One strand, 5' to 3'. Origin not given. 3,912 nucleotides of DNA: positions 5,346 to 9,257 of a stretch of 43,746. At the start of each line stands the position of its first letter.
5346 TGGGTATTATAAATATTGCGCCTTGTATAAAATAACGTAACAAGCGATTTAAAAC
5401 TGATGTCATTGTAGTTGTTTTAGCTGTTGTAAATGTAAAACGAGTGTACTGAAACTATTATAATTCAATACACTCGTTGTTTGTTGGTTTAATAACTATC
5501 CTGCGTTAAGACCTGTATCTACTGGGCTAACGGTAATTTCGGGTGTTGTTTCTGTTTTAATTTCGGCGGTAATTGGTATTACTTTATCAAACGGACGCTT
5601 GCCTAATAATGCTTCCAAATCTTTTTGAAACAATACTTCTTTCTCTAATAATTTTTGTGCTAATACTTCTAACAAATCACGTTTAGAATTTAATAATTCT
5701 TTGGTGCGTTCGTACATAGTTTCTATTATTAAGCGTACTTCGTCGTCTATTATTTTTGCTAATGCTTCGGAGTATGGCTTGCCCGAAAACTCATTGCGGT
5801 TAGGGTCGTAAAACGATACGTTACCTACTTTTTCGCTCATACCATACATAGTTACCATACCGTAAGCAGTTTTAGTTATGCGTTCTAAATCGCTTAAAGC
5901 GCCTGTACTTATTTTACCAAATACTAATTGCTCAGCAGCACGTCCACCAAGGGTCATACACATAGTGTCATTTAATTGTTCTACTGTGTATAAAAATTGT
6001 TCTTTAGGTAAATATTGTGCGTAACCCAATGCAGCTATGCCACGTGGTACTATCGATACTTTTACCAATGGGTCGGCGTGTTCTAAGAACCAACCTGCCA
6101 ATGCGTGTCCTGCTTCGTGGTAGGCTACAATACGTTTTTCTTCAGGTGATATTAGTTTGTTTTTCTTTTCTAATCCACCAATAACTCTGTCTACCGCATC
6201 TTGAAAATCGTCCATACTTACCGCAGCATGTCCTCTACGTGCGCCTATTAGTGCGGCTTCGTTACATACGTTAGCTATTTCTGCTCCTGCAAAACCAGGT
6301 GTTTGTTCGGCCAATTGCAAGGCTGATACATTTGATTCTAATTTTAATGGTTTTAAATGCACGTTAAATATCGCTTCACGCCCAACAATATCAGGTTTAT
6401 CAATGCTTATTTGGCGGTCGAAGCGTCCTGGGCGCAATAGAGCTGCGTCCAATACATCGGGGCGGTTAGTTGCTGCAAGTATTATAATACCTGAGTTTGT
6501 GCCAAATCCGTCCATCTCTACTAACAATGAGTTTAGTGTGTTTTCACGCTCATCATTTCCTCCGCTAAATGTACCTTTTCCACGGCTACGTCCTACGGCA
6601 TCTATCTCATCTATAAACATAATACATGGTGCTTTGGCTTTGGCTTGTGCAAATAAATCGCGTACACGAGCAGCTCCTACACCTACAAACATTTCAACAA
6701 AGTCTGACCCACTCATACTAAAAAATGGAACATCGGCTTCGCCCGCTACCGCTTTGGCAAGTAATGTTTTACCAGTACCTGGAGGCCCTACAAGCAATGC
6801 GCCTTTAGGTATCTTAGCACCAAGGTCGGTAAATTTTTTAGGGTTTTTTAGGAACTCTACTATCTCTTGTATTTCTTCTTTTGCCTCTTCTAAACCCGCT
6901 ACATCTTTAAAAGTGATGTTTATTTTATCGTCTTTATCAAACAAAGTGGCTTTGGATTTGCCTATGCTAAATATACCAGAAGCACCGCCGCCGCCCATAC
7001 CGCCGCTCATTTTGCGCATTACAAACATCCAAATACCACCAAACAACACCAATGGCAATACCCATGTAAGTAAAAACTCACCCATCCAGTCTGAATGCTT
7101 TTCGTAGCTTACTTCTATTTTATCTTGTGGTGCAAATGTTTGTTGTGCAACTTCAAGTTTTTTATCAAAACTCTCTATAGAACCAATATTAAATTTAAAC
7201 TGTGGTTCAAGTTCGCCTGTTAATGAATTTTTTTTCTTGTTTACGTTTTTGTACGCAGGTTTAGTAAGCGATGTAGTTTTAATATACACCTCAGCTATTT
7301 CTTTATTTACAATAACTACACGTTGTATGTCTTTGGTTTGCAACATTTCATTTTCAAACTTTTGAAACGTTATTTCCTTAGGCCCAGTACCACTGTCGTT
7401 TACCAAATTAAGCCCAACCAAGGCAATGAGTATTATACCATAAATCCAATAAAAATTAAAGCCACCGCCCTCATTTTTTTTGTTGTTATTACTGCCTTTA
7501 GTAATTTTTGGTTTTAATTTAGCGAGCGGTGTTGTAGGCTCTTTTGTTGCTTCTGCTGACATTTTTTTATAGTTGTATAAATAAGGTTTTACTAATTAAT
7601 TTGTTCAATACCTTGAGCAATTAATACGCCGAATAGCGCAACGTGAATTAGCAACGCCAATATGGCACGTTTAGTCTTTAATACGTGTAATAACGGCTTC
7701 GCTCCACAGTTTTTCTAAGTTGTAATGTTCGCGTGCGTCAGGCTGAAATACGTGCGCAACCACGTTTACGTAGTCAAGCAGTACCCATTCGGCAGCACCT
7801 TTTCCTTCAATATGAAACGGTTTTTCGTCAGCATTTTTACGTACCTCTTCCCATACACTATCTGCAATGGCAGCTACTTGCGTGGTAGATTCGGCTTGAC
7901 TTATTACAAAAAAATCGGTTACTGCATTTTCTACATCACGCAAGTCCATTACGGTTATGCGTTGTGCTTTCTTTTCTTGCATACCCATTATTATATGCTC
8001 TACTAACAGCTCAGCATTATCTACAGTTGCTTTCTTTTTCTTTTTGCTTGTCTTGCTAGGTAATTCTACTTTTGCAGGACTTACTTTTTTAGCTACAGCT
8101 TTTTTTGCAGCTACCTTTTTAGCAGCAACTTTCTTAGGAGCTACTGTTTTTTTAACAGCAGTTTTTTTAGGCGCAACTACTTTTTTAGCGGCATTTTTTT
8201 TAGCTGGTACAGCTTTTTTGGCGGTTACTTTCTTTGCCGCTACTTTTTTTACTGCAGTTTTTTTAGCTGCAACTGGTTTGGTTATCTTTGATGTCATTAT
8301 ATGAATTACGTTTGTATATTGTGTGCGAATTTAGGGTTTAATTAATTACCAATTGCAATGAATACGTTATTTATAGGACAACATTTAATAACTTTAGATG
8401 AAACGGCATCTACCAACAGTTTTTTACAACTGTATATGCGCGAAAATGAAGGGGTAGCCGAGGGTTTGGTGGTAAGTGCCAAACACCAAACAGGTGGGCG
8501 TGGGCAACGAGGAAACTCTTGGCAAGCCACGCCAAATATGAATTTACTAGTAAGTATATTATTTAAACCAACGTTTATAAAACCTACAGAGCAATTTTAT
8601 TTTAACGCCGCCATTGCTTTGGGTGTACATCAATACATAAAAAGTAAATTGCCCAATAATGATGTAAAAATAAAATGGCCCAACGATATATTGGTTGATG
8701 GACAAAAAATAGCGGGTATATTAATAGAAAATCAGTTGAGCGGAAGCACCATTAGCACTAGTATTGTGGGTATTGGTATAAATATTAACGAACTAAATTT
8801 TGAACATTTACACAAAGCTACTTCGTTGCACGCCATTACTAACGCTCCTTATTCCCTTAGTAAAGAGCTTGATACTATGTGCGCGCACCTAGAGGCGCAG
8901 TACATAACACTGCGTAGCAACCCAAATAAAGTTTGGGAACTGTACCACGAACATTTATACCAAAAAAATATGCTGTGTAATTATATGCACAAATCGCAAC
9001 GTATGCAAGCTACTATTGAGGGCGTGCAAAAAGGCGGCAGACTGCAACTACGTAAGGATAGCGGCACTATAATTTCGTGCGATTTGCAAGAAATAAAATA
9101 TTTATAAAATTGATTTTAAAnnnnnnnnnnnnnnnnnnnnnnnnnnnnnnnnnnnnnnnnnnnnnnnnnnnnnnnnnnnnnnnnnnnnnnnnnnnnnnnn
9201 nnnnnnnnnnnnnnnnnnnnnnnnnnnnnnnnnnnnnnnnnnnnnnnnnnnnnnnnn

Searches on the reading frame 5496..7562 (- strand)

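Call 60: search_protein_families(library=pfam, max_evalue=0.00001, proteins=[window:5496-7562:-])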
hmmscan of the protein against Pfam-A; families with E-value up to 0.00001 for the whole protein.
window:5496-7562:- (688 aa): 4 families
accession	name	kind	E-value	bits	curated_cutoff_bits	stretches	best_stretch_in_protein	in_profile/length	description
PF01434.24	Peptidase_M41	-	1.4e-65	221.2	29.9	1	470-651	2-190/191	Peptidase family M41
PF00004.35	AAA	-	9.8e-45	152.6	21.2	1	256-388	2-130/131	ATPase family associated with various cellular activities (AAA)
PF17862.7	AAA_lid_3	-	2.5e-12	46.5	27.2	1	414-454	4-44/45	AAA+ lid domain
PF06480.20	FtsH_ext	-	7.6e-11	42.6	25.5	1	38-140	1-91/103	FtsH Extracellular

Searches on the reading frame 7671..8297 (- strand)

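Call 60: search_protein_families(library=pfam, max_evalue=0.00001, proteins=[window:7671-8297:-])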
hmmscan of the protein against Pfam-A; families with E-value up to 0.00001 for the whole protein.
window:7671-8297:- (208 aa): 2 families
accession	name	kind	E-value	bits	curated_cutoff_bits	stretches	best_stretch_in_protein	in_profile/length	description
PF02410.21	RsfS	-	8.8e-32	109.7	21.6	1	101-198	2-98/98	Ribosomal silencing factor during starvation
PF07382.16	HC2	-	4.2e-08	34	40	1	7-87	11-109/194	Histone H1-like nucleoprotein HC2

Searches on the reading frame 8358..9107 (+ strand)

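Call 60: search_protein_families(library=pfam, max_evalue=0.00001, proteins=[window:8358-9107:+])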
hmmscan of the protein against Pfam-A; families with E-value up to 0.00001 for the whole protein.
window:8358-9107:+ (249 aa): 1 family
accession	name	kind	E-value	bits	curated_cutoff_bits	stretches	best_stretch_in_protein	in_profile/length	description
PF03099.24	BPL_LplA_LipB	-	3.3e-20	72.8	21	1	17-142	6-133/133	Biotin/lipoate A/B protein ligase family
